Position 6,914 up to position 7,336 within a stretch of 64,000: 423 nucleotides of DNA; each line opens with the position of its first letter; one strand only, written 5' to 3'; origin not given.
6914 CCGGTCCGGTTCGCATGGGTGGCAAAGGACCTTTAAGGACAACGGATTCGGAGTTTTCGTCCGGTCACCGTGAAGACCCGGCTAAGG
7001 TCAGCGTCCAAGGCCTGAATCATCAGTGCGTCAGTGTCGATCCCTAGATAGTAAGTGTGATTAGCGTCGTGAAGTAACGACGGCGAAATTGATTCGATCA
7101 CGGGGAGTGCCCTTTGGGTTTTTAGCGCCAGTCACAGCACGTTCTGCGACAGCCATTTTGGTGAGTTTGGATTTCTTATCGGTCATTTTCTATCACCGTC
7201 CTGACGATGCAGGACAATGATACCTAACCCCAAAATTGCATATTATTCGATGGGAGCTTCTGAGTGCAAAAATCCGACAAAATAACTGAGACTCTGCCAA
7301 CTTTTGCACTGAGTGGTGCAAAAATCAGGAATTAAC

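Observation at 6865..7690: Duplicated cassette: small basic ORF, stem-enclosed structured element of about 117 nt, then oligo-T, present twice on the minus strand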

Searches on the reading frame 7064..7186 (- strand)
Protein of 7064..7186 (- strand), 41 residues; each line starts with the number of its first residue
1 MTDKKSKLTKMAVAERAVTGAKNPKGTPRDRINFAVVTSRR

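Call 7: search_protein_families(library=pfam, proteins=[window:7064-7186:-], max_evalue=1)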
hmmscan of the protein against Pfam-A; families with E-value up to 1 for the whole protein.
seq(41 aa): 0 families

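Call 8: search_protein_families(library=ncbifam, proteins=[window:7064-7186:-], max_evalue=10)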
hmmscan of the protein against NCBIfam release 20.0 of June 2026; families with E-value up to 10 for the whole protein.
seq(41 aa): 0 families

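Call 85: search_protein_families(library=padloc, proteins=[window:7064-7186:-], max_evalue=1)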
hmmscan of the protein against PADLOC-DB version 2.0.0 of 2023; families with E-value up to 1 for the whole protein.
seq(41 aa): 0 families

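Call 86: search_protein_families(library=phrogs, proteins=[window:7064-7186:-], max_evalue=1)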
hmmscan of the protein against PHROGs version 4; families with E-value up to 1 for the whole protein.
seq(41 aa): 0 families
